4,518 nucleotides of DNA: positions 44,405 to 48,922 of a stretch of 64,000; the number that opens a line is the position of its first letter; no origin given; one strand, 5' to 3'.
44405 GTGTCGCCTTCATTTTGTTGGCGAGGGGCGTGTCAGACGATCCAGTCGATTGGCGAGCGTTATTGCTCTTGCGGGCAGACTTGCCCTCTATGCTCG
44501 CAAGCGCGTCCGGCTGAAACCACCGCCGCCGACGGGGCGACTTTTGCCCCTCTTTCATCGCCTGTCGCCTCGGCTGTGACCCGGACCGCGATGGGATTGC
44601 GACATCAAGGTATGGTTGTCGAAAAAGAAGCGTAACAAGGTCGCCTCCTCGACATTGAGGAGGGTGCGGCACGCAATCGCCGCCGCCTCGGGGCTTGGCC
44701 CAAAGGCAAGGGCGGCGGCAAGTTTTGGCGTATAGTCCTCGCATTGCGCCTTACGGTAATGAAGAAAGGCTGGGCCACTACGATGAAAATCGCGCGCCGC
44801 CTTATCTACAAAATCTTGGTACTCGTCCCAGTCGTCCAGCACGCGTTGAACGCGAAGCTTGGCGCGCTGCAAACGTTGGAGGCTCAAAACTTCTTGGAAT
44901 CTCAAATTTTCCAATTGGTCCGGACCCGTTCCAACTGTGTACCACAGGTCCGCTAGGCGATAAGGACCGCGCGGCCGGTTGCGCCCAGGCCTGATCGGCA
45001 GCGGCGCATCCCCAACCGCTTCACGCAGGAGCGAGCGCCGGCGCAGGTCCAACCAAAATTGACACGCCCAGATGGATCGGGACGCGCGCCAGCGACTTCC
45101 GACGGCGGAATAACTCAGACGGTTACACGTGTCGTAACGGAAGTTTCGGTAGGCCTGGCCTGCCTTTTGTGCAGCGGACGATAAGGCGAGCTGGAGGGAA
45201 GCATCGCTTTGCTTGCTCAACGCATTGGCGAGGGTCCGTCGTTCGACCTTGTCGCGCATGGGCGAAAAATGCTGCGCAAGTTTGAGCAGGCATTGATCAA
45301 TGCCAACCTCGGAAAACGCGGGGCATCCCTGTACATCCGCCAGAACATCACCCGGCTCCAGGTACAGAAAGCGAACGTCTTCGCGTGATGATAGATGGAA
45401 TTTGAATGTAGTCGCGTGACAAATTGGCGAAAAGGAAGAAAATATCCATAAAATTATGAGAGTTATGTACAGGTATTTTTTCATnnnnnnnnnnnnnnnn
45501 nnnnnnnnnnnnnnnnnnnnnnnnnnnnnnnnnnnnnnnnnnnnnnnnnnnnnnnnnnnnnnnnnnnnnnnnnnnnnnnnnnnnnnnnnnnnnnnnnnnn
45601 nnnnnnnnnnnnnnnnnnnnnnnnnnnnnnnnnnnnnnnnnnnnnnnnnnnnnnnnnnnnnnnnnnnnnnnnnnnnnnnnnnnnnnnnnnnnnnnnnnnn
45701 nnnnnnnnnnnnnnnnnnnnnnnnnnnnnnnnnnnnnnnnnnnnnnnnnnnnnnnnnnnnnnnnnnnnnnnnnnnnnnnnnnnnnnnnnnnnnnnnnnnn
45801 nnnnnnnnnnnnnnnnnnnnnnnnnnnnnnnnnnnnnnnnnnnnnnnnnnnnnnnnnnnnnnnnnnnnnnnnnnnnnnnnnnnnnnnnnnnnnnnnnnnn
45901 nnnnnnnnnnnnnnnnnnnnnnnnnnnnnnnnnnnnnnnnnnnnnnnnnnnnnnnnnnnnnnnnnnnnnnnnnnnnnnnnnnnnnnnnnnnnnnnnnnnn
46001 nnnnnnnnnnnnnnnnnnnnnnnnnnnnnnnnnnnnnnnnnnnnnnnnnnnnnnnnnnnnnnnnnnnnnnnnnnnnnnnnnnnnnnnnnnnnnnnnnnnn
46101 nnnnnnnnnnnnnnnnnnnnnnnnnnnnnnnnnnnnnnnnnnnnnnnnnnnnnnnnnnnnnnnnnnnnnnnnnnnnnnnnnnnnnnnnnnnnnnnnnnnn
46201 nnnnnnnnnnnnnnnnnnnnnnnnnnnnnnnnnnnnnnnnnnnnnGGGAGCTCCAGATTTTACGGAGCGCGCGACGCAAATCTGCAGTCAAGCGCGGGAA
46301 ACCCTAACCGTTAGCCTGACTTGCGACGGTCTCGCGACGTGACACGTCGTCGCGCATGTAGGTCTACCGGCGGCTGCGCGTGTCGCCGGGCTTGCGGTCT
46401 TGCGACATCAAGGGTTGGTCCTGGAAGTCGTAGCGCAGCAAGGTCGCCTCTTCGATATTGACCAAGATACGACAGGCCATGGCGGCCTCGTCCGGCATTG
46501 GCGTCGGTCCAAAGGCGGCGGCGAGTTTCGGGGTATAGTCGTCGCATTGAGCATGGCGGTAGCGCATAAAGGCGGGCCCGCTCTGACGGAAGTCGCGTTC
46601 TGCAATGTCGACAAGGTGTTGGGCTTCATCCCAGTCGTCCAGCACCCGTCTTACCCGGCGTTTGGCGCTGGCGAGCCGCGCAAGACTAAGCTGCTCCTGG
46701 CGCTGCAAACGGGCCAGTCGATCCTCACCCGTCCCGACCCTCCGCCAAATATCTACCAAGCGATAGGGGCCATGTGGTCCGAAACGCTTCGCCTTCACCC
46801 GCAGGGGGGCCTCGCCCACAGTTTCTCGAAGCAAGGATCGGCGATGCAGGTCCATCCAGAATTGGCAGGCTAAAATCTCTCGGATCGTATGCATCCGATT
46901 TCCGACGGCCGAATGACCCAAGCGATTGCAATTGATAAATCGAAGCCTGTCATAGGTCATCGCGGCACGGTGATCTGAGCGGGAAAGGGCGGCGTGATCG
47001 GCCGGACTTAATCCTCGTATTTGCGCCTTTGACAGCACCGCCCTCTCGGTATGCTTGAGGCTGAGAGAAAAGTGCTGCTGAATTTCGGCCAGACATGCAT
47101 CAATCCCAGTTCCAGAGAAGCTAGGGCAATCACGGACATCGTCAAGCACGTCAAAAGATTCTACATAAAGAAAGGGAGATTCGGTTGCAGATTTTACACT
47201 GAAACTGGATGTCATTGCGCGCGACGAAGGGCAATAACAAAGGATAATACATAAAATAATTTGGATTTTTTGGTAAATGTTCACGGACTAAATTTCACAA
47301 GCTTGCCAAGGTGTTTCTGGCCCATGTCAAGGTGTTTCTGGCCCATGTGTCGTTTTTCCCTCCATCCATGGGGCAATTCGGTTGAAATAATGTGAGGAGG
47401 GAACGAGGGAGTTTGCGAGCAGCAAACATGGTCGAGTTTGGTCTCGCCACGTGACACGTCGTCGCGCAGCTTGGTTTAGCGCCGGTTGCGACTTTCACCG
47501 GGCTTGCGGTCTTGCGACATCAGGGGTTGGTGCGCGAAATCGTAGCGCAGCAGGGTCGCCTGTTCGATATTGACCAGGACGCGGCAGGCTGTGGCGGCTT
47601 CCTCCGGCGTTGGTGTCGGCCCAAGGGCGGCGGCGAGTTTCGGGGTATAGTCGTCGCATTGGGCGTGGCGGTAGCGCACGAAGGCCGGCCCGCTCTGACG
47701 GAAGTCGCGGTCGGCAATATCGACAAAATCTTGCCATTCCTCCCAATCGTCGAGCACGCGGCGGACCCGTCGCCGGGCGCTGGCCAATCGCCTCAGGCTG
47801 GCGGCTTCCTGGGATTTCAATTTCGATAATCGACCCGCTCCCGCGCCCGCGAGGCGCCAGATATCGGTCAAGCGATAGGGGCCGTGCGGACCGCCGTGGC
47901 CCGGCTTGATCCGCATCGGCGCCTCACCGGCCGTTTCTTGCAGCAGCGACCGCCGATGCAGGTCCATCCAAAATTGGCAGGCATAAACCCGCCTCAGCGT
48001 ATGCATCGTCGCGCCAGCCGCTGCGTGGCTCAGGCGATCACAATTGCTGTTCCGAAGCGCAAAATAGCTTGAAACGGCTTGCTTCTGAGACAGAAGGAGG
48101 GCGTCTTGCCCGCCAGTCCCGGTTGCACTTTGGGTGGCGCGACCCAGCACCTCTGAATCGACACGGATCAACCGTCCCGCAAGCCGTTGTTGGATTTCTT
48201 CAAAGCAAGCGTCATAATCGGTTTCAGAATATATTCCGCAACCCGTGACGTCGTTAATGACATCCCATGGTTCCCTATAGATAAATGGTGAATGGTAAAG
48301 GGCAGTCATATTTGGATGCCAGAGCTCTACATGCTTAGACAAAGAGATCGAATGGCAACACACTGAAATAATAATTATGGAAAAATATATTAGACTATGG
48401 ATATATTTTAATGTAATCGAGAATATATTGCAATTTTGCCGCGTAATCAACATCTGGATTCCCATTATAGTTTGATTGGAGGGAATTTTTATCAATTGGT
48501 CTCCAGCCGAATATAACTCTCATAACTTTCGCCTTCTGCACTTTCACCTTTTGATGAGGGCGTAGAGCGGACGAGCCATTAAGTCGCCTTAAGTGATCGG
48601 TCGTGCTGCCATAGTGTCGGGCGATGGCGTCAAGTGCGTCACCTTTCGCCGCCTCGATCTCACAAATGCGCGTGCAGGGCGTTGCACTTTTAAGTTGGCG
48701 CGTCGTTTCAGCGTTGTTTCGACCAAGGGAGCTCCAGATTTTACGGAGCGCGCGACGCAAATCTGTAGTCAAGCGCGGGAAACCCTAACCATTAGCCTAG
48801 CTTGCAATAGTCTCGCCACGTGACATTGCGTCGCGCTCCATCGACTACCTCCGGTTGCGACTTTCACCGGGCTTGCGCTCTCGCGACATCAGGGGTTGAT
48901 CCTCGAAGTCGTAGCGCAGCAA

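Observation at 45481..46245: Family B domain assignment: lytic transglycosylase catalytic motif fused to C-terminal LysM, with no signal peptide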

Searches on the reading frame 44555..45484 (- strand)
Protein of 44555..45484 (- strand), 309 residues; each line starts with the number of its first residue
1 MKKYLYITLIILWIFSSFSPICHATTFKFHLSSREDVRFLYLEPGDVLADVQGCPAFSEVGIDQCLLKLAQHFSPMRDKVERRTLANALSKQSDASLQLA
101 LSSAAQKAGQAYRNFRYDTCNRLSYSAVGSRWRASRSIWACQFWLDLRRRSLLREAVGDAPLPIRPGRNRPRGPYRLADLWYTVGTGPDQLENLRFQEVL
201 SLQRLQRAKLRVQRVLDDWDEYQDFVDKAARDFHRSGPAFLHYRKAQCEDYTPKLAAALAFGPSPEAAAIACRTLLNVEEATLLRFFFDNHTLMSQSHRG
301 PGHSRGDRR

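Call 3: search_protein_families(library=pfam, proteins=[window:44555-45484:-], max_evalue=1)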
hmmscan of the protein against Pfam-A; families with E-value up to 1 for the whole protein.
window:44555-45484:- (309 aa): 1 family
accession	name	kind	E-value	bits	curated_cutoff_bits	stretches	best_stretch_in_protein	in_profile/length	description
PF07007.17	LprI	-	0.61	10.9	22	0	211-276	35-98/106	Lysozyme inhibitor LprI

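Call 5: search_protein_families(library=ncbifam, proteins=[window:44555-45484:-], max_evalue=1)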
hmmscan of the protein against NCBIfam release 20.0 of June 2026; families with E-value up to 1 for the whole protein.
window:44555-45484:- (309 aa): 1 family
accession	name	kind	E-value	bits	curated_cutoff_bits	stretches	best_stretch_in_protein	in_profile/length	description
NF041434.1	UmoC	subfamily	0.0059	16.7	120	0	62-142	17-94/105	UmoC family flagellar biogenesis regulator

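Call 65: find_homologous_proteins(query=window:44555-45484:-)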
Query window:44555-45484:- (309 aa): 7 proteins with E <= 0.001 among 8000 candidates.
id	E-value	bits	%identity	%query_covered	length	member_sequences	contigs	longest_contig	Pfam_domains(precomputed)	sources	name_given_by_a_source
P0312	1.2e-208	710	100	100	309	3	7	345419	-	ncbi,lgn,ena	-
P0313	8.1e-98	346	54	97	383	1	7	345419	-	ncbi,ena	-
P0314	3.6e-90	321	49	94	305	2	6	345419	-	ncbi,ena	-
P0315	1.1e-78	283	52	85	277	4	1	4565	-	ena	-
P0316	2.7e-78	282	46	94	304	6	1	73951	-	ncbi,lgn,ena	-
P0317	2.7e-60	223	62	56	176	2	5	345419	-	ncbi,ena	-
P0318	5.9e-47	179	41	79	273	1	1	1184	-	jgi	jgi:hypothetical protein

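Call 79: predict_structure(alignment_id=A4)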
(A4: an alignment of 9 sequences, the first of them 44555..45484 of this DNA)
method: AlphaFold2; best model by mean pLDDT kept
length: 309 residues; sequences in the alignment: 9
mean_pLDDT: 72.9   pTM: 0.72
mean pLDDT of the five models: 72.9, 71.0, 66.9, 65.6, 54.7
residues with pLDDT >= 90: 63; 70-90: 125; 50-70: 74; < 50: 47
segments of 3 or more residues with pLDDT < 50: 19-33, 124-133, 292-309
pLDDT, mean of each block of 10 residues (from residue 1): 70 61 39 57 68 65 71 77 91 93 95 86 46 60 83 84 69 71 87 93 83 68 58 74 93 89 88 87 66 45 39
secondary structure, 60 per line:
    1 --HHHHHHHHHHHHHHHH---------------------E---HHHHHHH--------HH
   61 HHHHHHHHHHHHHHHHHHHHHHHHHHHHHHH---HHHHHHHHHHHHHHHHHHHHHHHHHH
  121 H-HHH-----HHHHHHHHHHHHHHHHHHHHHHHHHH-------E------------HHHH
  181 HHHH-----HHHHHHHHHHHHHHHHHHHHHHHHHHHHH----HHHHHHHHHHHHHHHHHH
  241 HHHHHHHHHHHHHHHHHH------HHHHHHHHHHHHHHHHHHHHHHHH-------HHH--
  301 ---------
elements in order: H3-18 H44-50 H59-91 H95-121 H131-156 H177-184 H190-218 H223-258 H265-288

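Call 81: search_protein_families(library=phrogs, proteins=[window:44555-45484:-], max_evalue=0.01)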
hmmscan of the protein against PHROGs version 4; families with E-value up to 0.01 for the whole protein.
window:44555-45484:- (309 aa): 0 families

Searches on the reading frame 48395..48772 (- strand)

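Call 3: search_protein_families(library=pfam, proteins=[window:48395-48772:-], max_evalue=1)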
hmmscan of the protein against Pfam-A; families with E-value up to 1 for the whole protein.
window:48395-48772:- (125 aa): 3 families
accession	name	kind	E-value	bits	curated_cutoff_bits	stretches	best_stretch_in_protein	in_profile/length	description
PF01476.26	LysM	-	0.00015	22.1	20.9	1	43-78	5-42/43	LysM domain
PF01692.24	Paramyxo_C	-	0.002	18.5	27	1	7-85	3-78/202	Paramyxovirus non-structural protein C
PF05489.18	Phage_tail_X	-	0.14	12.2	22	1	39-58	3-23/60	Phage Tail Protein X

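Call 5: search_protein_families(library=ncbifam, proteins=[window:48395-48772:-], max_evalue=1)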
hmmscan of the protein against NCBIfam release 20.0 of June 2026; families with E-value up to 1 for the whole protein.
window:48395-48772:- (125 aa): 4 families
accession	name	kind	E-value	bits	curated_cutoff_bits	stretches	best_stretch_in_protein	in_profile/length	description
NF002878.0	PRK03321.1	subfamily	0.0093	14.7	374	1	46-102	62-117/352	histidinol-phosphate transaminase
NF042931.1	SAG1386_EF1546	equivalog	0.0094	16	80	1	34-78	107-157/158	SAG1386/EF1546 family surface-associated protein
NF050804.1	CellDivDipMCaul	equivalog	0.017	13.9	900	1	43-79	140-179/634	cell division endopeptidase DipM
NF008050.0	PRK10783.1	equivalog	0.019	13.3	508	1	20-82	326-391/457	murein transglycosylase D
